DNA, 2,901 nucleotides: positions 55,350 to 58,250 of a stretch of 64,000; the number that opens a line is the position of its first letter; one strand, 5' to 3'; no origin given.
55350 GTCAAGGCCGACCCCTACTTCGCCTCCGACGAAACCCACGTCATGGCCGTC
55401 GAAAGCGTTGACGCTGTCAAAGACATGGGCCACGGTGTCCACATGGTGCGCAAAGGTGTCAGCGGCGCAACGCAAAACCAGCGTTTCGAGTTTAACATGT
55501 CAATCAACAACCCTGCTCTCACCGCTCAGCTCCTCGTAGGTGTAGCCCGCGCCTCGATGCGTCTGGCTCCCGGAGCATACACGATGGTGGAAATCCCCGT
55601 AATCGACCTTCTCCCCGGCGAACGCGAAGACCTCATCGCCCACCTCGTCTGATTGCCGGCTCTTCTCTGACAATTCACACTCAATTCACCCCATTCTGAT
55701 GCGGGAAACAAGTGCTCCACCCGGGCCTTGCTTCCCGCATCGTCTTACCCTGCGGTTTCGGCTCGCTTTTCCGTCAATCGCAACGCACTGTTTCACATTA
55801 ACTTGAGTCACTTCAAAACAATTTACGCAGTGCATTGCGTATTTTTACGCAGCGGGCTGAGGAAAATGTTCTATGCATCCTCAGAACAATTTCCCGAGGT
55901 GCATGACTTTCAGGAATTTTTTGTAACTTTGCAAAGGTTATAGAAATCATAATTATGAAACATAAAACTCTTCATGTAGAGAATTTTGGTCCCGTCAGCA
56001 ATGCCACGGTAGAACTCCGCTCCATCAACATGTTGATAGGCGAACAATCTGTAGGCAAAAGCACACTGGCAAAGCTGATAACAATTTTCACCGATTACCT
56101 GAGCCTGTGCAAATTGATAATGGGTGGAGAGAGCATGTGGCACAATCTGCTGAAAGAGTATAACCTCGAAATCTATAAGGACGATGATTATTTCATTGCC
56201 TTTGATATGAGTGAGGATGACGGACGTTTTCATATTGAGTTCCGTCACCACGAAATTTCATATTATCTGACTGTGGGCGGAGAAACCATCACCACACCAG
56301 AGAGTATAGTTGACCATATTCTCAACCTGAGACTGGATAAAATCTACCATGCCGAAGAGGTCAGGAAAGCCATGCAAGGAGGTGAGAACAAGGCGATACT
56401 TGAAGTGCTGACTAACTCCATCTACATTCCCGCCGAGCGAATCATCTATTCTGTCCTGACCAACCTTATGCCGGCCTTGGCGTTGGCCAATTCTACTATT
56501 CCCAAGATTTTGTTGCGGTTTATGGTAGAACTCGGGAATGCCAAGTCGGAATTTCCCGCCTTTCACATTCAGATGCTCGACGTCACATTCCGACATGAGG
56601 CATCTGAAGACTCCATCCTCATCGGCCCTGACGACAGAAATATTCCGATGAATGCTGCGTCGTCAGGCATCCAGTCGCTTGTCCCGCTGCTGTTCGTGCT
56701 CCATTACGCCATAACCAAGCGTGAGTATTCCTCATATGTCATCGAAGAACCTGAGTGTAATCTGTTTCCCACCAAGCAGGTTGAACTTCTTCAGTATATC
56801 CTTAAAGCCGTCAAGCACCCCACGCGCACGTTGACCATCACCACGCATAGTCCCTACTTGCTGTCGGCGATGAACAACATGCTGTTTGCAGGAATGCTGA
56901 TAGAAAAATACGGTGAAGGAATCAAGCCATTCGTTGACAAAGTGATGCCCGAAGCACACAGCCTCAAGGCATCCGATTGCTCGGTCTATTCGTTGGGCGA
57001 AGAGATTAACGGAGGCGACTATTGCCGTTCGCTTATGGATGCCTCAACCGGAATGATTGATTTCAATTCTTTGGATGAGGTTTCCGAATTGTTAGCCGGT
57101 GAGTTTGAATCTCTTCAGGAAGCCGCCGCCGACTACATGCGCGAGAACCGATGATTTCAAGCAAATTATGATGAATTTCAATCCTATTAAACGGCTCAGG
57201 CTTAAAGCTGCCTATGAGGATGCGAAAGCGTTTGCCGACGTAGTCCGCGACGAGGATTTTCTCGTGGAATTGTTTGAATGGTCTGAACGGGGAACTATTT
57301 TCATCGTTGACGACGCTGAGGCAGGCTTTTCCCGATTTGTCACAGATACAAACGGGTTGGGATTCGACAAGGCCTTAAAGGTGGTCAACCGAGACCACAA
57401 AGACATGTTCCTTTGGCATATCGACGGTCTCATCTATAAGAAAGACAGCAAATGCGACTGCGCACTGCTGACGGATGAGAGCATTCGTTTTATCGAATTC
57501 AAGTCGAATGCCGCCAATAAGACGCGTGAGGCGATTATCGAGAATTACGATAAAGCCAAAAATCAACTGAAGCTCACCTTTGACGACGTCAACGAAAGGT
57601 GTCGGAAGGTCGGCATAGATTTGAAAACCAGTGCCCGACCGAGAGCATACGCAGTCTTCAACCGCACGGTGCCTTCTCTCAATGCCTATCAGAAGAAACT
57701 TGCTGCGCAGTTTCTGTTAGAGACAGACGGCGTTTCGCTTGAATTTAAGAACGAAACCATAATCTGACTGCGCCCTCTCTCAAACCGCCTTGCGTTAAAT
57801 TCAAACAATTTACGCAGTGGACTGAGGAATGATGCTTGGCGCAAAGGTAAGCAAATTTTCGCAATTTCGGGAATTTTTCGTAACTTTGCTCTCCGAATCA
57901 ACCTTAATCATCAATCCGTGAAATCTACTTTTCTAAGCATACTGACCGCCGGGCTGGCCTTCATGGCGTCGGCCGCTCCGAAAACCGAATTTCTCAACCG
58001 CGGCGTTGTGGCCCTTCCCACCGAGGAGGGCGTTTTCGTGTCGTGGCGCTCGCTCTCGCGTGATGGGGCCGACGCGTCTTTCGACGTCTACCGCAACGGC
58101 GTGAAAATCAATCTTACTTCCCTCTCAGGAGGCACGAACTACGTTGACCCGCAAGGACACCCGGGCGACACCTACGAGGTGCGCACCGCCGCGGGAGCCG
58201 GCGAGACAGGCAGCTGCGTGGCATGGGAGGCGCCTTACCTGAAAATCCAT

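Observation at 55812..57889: Low-GC two-gene cassette (ABC-type ATPase + small PD-(D/E)xK-like protein) bracketed by promoter-bearing direct repeats: candidate undescribed defence module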

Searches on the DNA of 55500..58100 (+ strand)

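Call 82: search_rna_families(source=window, start=55500, end=58100, threshold=evalue, max_evalue=1)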
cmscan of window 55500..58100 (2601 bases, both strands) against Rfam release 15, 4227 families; matches with E-value up to 1: 0.
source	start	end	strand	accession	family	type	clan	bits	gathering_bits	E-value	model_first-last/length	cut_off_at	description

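Call 103: search_rna_families(source=L105, start=4000, end=10300, threshold=evalue, max_evalue=1)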
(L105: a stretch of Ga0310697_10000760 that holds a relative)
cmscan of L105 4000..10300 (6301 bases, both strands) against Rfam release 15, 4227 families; matches with E-value up to 1: 0.
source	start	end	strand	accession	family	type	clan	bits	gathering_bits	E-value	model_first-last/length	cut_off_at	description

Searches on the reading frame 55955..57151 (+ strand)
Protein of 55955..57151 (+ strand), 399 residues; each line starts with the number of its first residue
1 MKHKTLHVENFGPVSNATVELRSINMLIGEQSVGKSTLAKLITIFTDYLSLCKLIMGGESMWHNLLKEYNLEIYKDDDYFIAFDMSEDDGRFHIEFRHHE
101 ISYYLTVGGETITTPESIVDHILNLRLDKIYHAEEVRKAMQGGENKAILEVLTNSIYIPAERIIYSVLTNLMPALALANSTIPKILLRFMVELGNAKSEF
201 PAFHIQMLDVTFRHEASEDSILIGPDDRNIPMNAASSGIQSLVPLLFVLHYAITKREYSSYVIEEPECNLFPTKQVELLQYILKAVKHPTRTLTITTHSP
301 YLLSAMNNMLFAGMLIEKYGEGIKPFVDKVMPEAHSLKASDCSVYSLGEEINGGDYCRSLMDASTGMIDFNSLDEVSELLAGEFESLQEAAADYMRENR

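Call 4: search_protein_families(library=pfam, proteins=[window:55955-57151:+], max_evalue=1)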
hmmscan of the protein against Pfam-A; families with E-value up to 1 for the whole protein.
window:55955-57151:+ (399 aa): 8 families
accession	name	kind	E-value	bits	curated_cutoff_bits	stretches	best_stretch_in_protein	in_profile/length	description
PF13175.12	AAA_15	-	7.6e-26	92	32.1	2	215-302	291-373/374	AAA ATPase domain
PF13304.12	AAA_21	-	2.9e-11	44.4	27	1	24-304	1-304/304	AAA domain, putative AbiEii toxin, Type IV TA system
PF13476.12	AAA_23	-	0.0076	17.3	27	1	6-45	2-42/201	AAA domain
PF11398.14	DUF2813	-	0.057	13.2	21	0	7-44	7-44/372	Protein of unknown function (DUF2813)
PF13555.12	AAA_29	-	0.15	12.3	27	1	6-38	4-38/61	P-loop containing region of AAA domain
PF13166.12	AAA_13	-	0.19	10.8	36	1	16-117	10-97/713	AAA domain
PF13514.12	AAA_27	-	0.23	11.4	22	1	1-41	1-45/206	AAA domain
PF00005.33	ABC_tran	-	0.25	12.4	25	1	17-45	6-34/137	ABC transporter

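Call 5: search_protein_families(library=padloc, proteins=[window:55955-57151:+], max_evalue=1)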
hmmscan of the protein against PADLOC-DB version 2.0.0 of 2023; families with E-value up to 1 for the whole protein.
window:55955-57151:+ (399 aa): 106 families (the best 25 are shown)
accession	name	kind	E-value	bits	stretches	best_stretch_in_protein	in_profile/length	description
PDLC04562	PDC-M29A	-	1.3e-37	128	3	262-350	276-369/410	-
PDLC02979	AriA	-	2.1e-26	91.6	2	215-302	290-372/373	-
PDLC04710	PDC-M56A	-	2.1e-17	61.2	2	209-306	186-288/382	-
PDLC04033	PD-T4-4_A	-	2.5e-17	61.2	2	227-350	297-414/460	-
PDLC03878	NsnB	-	2.6e-14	51.8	1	4-309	3-287/345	-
PDLC02980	AriA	-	8.2e-14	50.2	1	24-304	1-304/304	-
PDLC04032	PD-T4-4_A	-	8.5e-12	42.8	1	227-314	318-402/474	-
PDLC00290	PtuA1|PtuA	-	2.6e-11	41.6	1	225-308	237-318/414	AAA ATPase domain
PDLC02915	ATPase-Toprim_I-B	-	4.2e-11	40.3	2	234-305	228-301/623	-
PDLC00303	PtuA1|PtuA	-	4.5e-11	40.5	1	221-304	202-283/386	AAA ATPase domain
PDLC00070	GajA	-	4.6e-11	40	2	233-305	261-339/596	AAA ATPase domain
PDLC04389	PDC-M07A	-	6.9e-11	39.8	2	256-310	324-378/443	-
PDLC04179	HEC-01A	-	7.4e-11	39.8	2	4-108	3-109/459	-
PDLC00066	GajA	-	2.2e-10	37.8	2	255-305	276-323/567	AAA ATPase domain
PDLC00273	PtuA1|PtuA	-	2.8e-10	37.8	1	221-306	189-272/375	AAA ATPase domain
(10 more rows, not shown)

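Call 6: search_protein_families(library=ncbifam, proteins=[window:55955-57151:+], max_evalue=1)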
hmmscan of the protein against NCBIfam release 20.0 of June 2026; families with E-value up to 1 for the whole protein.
window:55955-57151:+ (399 aa): 7 families
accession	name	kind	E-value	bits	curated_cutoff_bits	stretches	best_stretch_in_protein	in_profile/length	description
NF038234.1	retron_eff_Eco8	equivalog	1.9e-07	30.1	250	2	4-51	4-52/679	retron Eco8 family effector endonuclease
NF047739.1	antiphage_MADS3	equivalog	3.5e-06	26.4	420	2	6-50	5-49/427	methylation-associated defense system AAA family ATPase MAD3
TIGR04435.1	restrict_AAA_1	hypoth_equivalog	0.01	14.5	300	1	253-307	414-474/568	restriction system-associated AAA family ATPase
TIGR02673.1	FtsE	equivalog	0.022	14.5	264.85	0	262-308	160-205/214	cell division ATP-binding protein FtsE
TIGR03608.1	L_ocin_972_ABC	subfamily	0.029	13.9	254.85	0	264-309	159-203/206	putative bacteriocin export ABC transporter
TIGR01277.1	thiQ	equivalog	0.03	13.9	245.05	0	18-46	20-48/213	thiamine ABC transporter ATP-binding protein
NF041760.1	PtuA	equivalog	0.06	12.2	500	0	263-307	382-424/524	retron Ec78 anti-phage system effector ATPase PtuA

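Call 7: search_protein_families(library=phrogs, proteins=[window:55955-57151:+], max_evalue=1)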
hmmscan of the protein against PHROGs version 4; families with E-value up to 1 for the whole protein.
window:55955-57151:+ (399 aa): 9 families
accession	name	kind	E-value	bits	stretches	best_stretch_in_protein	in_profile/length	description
phrog_14430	-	unknown function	8.5e-13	49.3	2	228-310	309-389/444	-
phrog_8323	-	unknown function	3.2e-11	43.5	1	1-307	49-369/623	-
phrog_3940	-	unknown function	1.6e-10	41.4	2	223-309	213-305/537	-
phrog_4747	-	unknown function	2e-09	38.1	2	4-50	4-50/610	-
phrog_7507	-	unknown function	3.6e-07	30.9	1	226-304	377-451/483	-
phrog_21420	-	unknown function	1.2e-06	28.3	2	252-306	520-573/654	-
phrog_13167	-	unknown function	3e-05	24.1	1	230-311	312-390/477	-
phrog_9802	-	unknown function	0.00015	22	1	233-308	254-333/438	-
phrog_8066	-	unknown function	0.22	11.3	0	236-304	364-430/522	-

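Call 15: find_homologous_proteins(query=window:55955-57151:+, max_evalue=1e-10)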
Query window:55955-57151:+ (399 aa): 1150 proteins with E <= 1e-10 among 4158 candidates; the best 120 are listed.
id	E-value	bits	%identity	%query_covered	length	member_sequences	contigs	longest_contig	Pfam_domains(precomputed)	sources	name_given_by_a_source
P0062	2.7e-257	871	98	100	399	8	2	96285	PF13175.13,PF13304.13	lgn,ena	-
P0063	1.1e-196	671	75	100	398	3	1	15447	PF13175.13,PF13304.13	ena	-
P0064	9.1e-196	668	74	100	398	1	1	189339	PF13175.13,PF13304.13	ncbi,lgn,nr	ncbi:MAG: ATP-binding protein [Bacteroides sp.]|nr:ATP-binding protein [Bacteroides sp.]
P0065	8.2e-193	659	74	100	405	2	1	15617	PF13175.13,PF13304.13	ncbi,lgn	-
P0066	1.7e-190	651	74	100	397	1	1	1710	PF13175.13,PF13304.13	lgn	-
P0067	4.4e-186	637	72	99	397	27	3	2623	PF13175.13,PF13304.13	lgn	-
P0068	2.8e-181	621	71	100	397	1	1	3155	PF13175.13,PF13304.13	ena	-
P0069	6.5e-175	600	68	100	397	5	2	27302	PF13175.13,PF13304.13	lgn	-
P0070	3.9e-174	597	67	100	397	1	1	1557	PF13175.13,PF13476.13,PF13304.13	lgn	-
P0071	9.3e-174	596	66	100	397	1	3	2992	PF13175.13,PF13304.13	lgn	-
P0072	1.0e-173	596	66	100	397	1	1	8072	PF13175.13,PF13304.13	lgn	-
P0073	1.1e-173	596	67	100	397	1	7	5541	PF13175.13,PF13304.13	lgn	-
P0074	2.1e-173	595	68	100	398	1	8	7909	PF13175.13,PF13304.13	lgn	-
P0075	7.0e-173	593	66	100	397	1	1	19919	PF13175.13,PF13304.13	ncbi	-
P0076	1.3e-172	592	66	100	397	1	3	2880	PF13175.13,PF13304.13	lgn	-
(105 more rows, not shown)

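Call 22: find_encoding_contigs(protein=P0062, flank=8000, max_places=6)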
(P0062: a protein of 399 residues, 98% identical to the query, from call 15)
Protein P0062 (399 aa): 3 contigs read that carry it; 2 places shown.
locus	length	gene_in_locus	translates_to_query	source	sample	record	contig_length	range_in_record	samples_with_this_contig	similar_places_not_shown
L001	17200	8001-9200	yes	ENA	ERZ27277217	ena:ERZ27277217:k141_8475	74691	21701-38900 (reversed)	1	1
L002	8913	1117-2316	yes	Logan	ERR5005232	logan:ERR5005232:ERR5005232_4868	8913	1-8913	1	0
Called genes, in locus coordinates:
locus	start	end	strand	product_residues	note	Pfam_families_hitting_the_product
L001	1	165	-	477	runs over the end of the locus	PF06965:Na_H_antiport_1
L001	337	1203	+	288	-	PF20434:BD-FAE (faint), PF00561:Abhydrolase_1 (faint), PF00326:Peptidase_S9 (weak), PF12146:Hydrolase_4 (faint)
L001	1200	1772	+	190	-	PF14378:PAP2_3 (weak), PF01569:PAP2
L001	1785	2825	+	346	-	PF28590:Lipid_A_deac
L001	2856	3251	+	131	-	-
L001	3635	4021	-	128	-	PF01197:Ribosomal_L31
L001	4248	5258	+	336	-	PF01515:PTA_PTB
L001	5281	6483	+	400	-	PF00871:Acetate_kinase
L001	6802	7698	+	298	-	PF01408:GFO_IDH_MocA, PF03447:NAD_binding_3 (weak), PF16654:DAPDH_C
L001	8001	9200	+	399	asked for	PF13175:AAA_15, PF13304:AAA_21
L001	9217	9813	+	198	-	-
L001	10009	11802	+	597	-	PF18370:RGI_lyase, PF13517:FG-GAP_3 (faint), PF21348:RGL11_C, PF01839:FG-GAP (faint)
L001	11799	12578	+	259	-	PF03629:SASA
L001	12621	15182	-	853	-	PF13620:CarboxypepD_reg, PF13715:CarbopepD_reg_2, PF18939:DUF5686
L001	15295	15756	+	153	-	PF01928:CYTH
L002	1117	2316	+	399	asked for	PF13175:AAA_15, PF13304:AAA_21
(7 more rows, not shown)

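Call 61: search_solved_structures(query=A5, max_evalue=0.001)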
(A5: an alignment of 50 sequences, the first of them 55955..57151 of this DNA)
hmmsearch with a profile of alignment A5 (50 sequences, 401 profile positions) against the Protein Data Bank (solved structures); distinct sequences matched with E-value up to 0.001: 3.
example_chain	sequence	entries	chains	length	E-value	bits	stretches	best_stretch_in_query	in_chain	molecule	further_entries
8ux9_B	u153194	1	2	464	0.0006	22.4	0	248-305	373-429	AriA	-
8v45_A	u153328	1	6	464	0.0006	22.4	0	248-305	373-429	AriA antitoxin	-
6p74_A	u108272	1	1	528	0.00061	22.4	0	240-304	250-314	Putative ATP-dependent endonuclease of the OLD family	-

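Call 72: predict_structure(alignment_id=A5)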
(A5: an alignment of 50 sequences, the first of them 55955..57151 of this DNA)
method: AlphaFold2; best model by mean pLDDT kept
length: 399 residues; sequences in the alignment: 50
mean_pLDDT: 90.2   pTM: 0.90
mean pLDDT of the five models: 90.2, 88.3, 87.4, 87.3, 87.3
residues with pLDDT >= 90: 272; 70-90: 119; 50-70: 7; < 50: 1
segments of 3 or more residues with pLDDT < 50: none
pLDDT, mean of each block of 10 residues (from residue 1): 90 96 95 92 95 95 94 95 93 94 95 96 89 84 74 87 78 78 83 92 91 91 89 91 93 92 93 93 91 94 95 94 94 93 94 92 88 68 88 88
secondary structure, 60 per line:
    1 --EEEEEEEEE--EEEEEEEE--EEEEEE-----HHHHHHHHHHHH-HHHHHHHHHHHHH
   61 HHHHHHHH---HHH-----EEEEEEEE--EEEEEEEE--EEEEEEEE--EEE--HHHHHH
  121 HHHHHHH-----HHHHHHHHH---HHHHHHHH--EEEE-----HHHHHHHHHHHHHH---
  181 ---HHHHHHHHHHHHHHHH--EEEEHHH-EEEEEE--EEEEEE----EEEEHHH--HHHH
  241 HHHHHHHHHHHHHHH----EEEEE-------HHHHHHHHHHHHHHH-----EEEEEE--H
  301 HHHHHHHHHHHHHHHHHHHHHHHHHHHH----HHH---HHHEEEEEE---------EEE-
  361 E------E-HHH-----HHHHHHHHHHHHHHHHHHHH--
elements in order: E3-11 E14-21 E24-29 H35-46 H48-68 E80-87 E90-97 E100-107 E110-112 H115-127 H133-141 H145-152 E155-158 H164-177 H184-199 E202-205 E210-215 E218-223 E228-231 H237-255 E260-264 H272-286 E292-297 H300-328 E342-347 E357-359 H378-397

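Call 77: fold_search(model_id=the predicted structure, library=pdb)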
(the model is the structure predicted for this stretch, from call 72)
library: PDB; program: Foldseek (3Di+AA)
matches with E <= 10: 1050; with E <= 0.001: 318
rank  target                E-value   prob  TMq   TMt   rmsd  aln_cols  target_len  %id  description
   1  4ncj_A                5.1e-11  1.00  0.45  0.56   9.1       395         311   16  Crystal Structure of Pyrococcus furiosis Rad50 R805E mutation with ADP Beryllium Flouride (released 2014-03-05)
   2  4ncj_B                6.3e-11  1.00  0.45  0.55   9.0       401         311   16  Crystal Structure of Pyrococcus furiosis Rad50 R805E mutation with ADP Beryllium Flouride (released 2014-03-05)
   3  4ncj_C                7.0e-11  1.00  0.40  0.47  13.2       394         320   14  Crystal Structure of Pyrococcus furiosis Rad50 R805E mutation with ADP Beryllium Flouride (released 2014-03-05)
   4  3qkt_D                9.2e-11  1.00  0.43  0.52  12.1       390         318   16  Rad50 ABC-ATPase with adjacent coiled-coil region in complex with AMP-PNP (released 2011-03-30)
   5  4nck_B                1.0e-10  1.00  0.47  0.58   7.9       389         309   16  Crystal Structure of Pyrococcus furiosis Rad50 R797G mutation (released 2014-03-05)
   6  3qkt_B                1.4e-10  1.00  0.45  0.54  10.3       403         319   14  Rad50 ABC-ATPase with adjacent coiled-coil region in complex with AMP-PNP (released 2011-03-30)
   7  4ncj_D                2.3e-10  1.00  0.41  0.48  13.2       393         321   14  Crystal Structure of Pyrococcus furiosis Rad50 R805E mutation with ADP Beryllium Flouride (released 2014-03-05)
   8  3qkt_A                2.6e-10  1.00  0.38  0.44  13.7       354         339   16  Rad50 ABC-ATPase with adjacent coiled-coil region in complex with AMP-PNP (released 2011-03-30)
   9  9lpa_B                1.2e-09  1.00  0.37  0.22  15.8       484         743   14  The cryo-EM structure of retron Eco8 in an active state (released 2025-11-19)
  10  4nci                  1.3e-09  1.00  0.39  0.47  11.4       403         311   15  Crystal Structure of Pyrococcus furiosis Rad50 R805E mutation (released 2014-03-05)
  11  4nck_A                1.6e-09  1.00  0.46  0.55   7.7       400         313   16  Crystal Structure of Pyrococcus furiosis Rad50 R797G mutation (released 2014-03-05)
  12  3qku_B                2.5e-09  1.00  0.41  0.52   9.8       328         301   18  Mre11 Rad50 binding domain in complex with Rad50 and AMP-PNP (released 2011-03-30)
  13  4nch_B                2.5e-09  1.00  0.40  0.50   7.4       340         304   17  Crystal Structure of Pyrococcus furiosis Rad50 L802W mutation (released 2014-03-05)
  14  1e69_A                2.7e-09  1.00  0.37  0.52   8.7       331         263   16  SMC head domain from Thermotoga maritima (released 2000-08-09)
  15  3qku_A                3.5e-09  1.00  0.44  0.48  15.9       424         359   14  Mre11 Rad50 binding domain in complex with Rad50 and AMP-PNP (released 2011-03-30)
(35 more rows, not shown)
